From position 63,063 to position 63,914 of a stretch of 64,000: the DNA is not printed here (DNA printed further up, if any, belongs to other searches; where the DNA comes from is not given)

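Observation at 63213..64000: Small NrdG/QueE-like radical-SAM protein translationally coupled to a divergent RNase III-like gene at the end of the defence operon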

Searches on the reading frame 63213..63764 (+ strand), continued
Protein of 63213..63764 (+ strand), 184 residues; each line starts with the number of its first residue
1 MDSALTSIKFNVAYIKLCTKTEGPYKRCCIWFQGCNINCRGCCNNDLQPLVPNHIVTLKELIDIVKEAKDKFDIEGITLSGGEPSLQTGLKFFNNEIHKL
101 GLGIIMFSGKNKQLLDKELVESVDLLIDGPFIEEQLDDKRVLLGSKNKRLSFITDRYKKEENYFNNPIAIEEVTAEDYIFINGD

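Call 55: fold_search(model_id=the predicted structure, library=pdb)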
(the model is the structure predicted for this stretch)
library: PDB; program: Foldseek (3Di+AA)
matches with E <= 10: 1232; with E <= 0.001: 4
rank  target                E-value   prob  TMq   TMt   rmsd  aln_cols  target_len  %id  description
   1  3c8f                  3.3e-06  1.00  0.55  0.42   3.3       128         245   25  4Fe-4S-Pyruvate formate-lyase Activating Enzyme with partially disordered AdoMet (released 2008-10-28)
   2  8fo0                  4.6e-06  1.00  0.52  0.41   3.5       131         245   24  The structure of a crystallizable variant of E. coli pyruvate formate-lyase activating enzyme bound to a partially cleav (released 2023-05-24)
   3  3cb8_A                6.1e-05  1.00  0.55  0.43   3.7       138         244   25  4Fe-4S-Pyruvate formate-lyase activating enzyme in complex with AdoMet and a peptide substrate (released 2008-10-28)
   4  5th5_A                1.0e-04  1.00  0.51  0.40   3.5       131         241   19  Crystal Structure of QueE from Bacillus subtilis with 6-carboxypterin-5'-deoxyadenosyl ester bound (released 2017-01-18)
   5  5tgs_A                1.0e-03  1.00  0.52  0.43   3.2       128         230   19  Crystal Structure of QueE from Bacillus subtilis with methionine bound (released 2017-01-18)
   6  5tgs_B                1.0e-03  1.00  0.53  0.44   3.3       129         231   18  Crystal Structure of QueE from Bacillus subtilis with methionine bound (released 2017-01-18)
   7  2rhl_B                3.7e-02  0.47  0.28  0.18  10.8       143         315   16  Synthetic Gene Encoded Bacillus Subtilis FtsZ NCS Dimer with Bound GDP (released 2008-10-21)
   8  5v1q_B                4.5e-02  0.92  0.35  0.15   8.3       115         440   22  Crystal structure of Streptococcus suis SuiB (released 2017-08-30)
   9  5v1q_A                4.8e-02  0.91  0.35  0.16   8.4       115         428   22  Crystal structure of Streptococcus suis SuiB (released 2017-08-30)
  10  7x0b_B                5.1e-02  0.98  0.38  0.25   3.4        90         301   12  The structure of a Twitch Radical SAM Dehydrogenase SpeY (released 2022-12-28)
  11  7qbt_B                5.1e-02  0.89  0.33  0.16   6.5        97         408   13  B12-dependent radical SAM methyltransferase, Mmp10 with [4Fe-4S] cluster, cobalamin, and S-methyl-5'-thioadenosine bou (released 2022-02-02)
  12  5fep                  5.4e-02  0.98  0.34  0.19   2.7        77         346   19  HydE from T. maritima in complex with (2R,4R)-MeTDA (released 2016-04-06)
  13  3cix                  5.4e-02  0.98  0.43  0.24   3.4       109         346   22  X-RAY structure of the [FeFe]-hydrogenase maturase HydE from thermotoga maritima in complex with thiocyanate (released 2008-04-08)
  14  3iiz                  5.4e-02  0.96  0.40  0.23   4.1       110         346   19  X-ray structure of the FeFe-hydrogenase maturase HydE from T. maritima in complex with S-adenosyl-L-methionine (released 2009-09-22)
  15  3ciw                  7.0e-02  0.98  0.34  0.19   2.7        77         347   19  X-RAY structure of the [FeFe]-hydrogenase maturase HydE from thermotoga maritima (released 2008-04-08)
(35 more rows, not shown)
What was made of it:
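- QueE is the second-best structural match (call 55).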

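Call 60: search_dna_similar(query=window:63213-63764:+, collection=phages, mode=protein, max_rows=12)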
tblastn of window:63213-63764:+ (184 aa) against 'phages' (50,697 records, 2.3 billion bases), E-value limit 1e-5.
Records with a match: 6; places in all: 6; records where one place covers at least 80% of the query: 0.
Best place of each record, by identity: <60% 6.
By first word of the organism name: Enterobacter 6.
By host as written in the record: Escherichia coli 2; Enterobacter sp. 1; Enterobacter ludwigii 1; Enterobacter cloacae complex 1; Enterobacter cloacae KMB220 1.
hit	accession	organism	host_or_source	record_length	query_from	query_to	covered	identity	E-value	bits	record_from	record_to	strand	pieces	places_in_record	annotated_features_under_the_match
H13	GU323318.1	Enterobacter phage CC31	Escherichia coli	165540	60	162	56%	33.9%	9e-6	50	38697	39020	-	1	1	nrdG: anaerobic NTP reductase, small subunit | hypothetical protein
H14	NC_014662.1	Enterobacter phage CC31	Escherichia coli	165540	60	162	56%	33.9%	9e-6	50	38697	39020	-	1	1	nrdG: anaerobic ribonucleotide reductase small subunit | hypothetical protein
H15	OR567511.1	Enterobacter phage vB_Ent31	Enterobacter sp.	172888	60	162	56%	33.9%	9e-6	50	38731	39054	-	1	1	anaerobic ribonucleoside-triphosphate reductase activating protein | hypothetical protein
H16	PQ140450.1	Enterobacter phage vB_EluP_RZH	Enterobacter ludwigii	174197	60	162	56%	33.9%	9e-6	50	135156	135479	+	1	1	anaerobic ribonucleotide reductase small subunit | hypothetical protein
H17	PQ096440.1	Enterobacter phage EnA02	Enterobacter cloacae complex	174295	60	162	56%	33.9%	9e-6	50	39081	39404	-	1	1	ribonucleotide reductase of class III (anaerobic) activating protein | hypothetical protein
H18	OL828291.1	Enterobacter phage vB-EclM_KMB20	Enterobacter cloacae KMB220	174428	60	162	56%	33.9%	9e-6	50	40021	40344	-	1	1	ribonucleotide reductase of class III (anaerobic), activating protein | hypothetical protein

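Call 80: get_annotated_region(hit=H14, flank=2500)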
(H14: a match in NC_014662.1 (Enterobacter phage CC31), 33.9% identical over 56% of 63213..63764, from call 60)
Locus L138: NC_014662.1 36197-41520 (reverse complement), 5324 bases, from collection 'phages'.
description: Enterobacteria phage CC31, complete genome.
organism: Enterobacter phage CC31 (NCBI taxid 709484)
taxonomy: Viruses; Duplodnaviria; Heunggongvirae; Uroviricota; Caudoviricetes; Straboviridae; Tevenvirinae; Karamvirus; Karamvirus cc31
host: Escherichia coli; source: -; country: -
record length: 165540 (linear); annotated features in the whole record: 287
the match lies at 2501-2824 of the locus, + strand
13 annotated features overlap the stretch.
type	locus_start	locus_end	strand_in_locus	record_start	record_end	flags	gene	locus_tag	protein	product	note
CDS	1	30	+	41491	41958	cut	pin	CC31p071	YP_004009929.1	inhibitor of host Lon protease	Pin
CDS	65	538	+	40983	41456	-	49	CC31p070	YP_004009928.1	endonuclease VII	-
CDS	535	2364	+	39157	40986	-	nrdD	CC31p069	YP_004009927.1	NrdD-like anaerobic ribonucleotide reductase large subunit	NrdD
CDS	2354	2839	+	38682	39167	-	nrdG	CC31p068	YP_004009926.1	anaerobic ribonucleotide reductase small subunit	NrdG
CDS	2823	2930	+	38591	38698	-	-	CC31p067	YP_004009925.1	hypothetical protein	predicted by GenMarkS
CDS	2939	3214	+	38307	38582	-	-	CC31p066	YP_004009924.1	hypothetical protein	predicted by GenMarkS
CDS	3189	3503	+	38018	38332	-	nrdH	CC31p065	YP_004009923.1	glutaredoxin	NrdH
CDS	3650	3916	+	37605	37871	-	-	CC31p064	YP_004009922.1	hypothetical protein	predicted by GenMarkS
CDS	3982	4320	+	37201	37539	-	55.2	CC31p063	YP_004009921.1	hypothetical protein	-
CDS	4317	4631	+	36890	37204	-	-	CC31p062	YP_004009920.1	hypothetical protein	predicted by GenMarkS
CDS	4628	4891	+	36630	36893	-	-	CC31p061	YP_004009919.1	hypothetical protein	predicted by GenMarkS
CDS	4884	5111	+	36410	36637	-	55.1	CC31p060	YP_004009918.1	hypothetical protein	-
CDS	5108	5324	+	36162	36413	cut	-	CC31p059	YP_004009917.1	hypothetical protein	predicted by GenMarkS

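Call 88: search_protein_families(library=ncbifam, proteins=[L001:10558-11055:+, P0210, P0234, L008:10545-11060:+, L051:8884-9450:+, L059:6298-8478:+, L059:2700-3863:+, L054:10619-13672:+], max_evalue=0.01)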
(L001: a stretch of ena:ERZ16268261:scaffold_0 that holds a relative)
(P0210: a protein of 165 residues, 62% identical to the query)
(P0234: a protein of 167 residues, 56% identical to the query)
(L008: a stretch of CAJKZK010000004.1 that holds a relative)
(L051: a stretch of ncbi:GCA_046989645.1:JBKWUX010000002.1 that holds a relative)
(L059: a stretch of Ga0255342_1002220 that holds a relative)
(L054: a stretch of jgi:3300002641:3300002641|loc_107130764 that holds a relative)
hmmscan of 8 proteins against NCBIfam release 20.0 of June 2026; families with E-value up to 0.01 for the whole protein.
L001:10558-11055:+ (166 aa): 1 family
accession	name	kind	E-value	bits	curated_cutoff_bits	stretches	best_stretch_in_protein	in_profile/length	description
TIGR02191.1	RNaseIII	equivalog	2e-08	34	166.25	1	16-164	4-143/219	ribonuclease III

P0210 (165 aa): 1 family
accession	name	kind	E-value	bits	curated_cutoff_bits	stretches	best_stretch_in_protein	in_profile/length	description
TIGR02191.1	RNaseIII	equivalog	2.3e-18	66.5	166.25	1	13-162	1-142/219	ribonuclease III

P0234 (167 aa): 1 family
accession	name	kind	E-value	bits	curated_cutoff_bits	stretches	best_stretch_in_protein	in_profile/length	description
TIGR02191.1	RNaseIII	equivalog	4e-18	65.8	166.25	1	13-162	1-143/219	ribonuclease III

L008:10545-11060:+ (172 aa): 1 family
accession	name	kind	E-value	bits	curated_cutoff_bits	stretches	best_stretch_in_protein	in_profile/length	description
TIGR02191.1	RNaseIII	equivalog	1.9e-09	37.4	166.25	1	23-170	5-143/219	ribonuclease III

L051:8884-9450:+ (189 aa): 4 families
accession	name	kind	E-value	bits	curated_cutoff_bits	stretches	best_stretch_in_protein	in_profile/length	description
TIGR01405.1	polC_Gram_pos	equivalog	3.3e-07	28.4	1043.45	1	7-173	190-352/1211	DNA polymerase III subunit alpha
NF001688.0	PRK00448.1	equivalog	0.00015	19.5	873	1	6-173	423-586/1445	PolC-type DNA polymerase III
TIGR01407.1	dinG_rel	hypoth_equivalog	0.00034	19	547.7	1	7-174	1-164/889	putative DnaQ family exonuclease/DinG family helicase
NF004844.0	PRK06195.1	equivalog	0.0012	18.3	373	1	21-174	18-163/309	DNA polymerase III subunit epsilon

L059:6298-8478:+ (727 aa): 0 families

L059:2700-3863:+ (388 aa): 1 family
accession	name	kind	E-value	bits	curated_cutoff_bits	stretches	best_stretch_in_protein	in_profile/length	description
NF002088.0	PRK00915.1-5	equivalog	0.0082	14.7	697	0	31-127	302-389/514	2-isopropylmalate synthase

L054:10619-13672:+ (1018 aa): 7 families
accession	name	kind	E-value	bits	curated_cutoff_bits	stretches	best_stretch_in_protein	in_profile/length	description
TIGR00376.1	TIGR00376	hypoth_equivalog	4.7e-39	134.3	348.9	3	739-865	517-634/639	IGHMBP2 family helicase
NF040671.1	PLuB_AAA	exception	2.6e-25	88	999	3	587-718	950-1086/1256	PLuB system helicase-like protein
NF058533.1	antiphage_ProA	equivalog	1.7e-21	75.5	1500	2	593-774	1297-1478/1903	anti-phage protein ProA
NF042953.1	Hhe_antiphage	equivalog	2.7e-15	54.9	2000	1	597-773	1279-1453/1797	DUF4011 domain-containing anti-phage protein Hhe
TIGR01448.2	helicase_RecD2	equivalog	3.8e-12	45.2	500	2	777-846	639-701/713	SF1B family DNA helicase RecD2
TIGR01447.1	recD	equivalog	9.6e-12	44.3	310.15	1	320-361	143-185/597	exodeoxyribonuclease V subunit alpha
NF008127.0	PRK10875.1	equivalog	0.0029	16.2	671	0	335-360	167-192/619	exodeoxyribonuclease V subunit alpha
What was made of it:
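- Closest known: Bacterial RNase III. Different: TIGR02191 scores 34 against a cutoff of 166 (call 88).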

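Call 91: find_related_loci(query=A3, collection=viral_contigs, flank=8000)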
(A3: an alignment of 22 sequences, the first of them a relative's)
Query A3 (166 aa) in viral_contigs; peptide patterns used: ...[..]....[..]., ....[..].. (x = any residue, [..] = any of these).
294 stretches matched a pattern; 5 encode a relative of the query (tblastn E <= 1e-3); 5 distinct loci.
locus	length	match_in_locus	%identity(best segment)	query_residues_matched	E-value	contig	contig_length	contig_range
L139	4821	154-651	99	1-166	4e-110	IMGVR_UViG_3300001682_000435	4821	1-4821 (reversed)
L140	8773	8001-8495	81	1-166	5e-92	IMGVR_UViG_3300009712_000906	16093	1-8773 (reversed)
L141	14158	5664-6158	80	1-166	1e-91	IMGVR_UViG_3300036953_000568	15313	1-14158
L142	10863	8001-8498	82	1-166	1e-90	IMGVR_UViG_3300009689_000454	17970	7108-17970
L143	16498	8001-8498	64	1-166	2e-68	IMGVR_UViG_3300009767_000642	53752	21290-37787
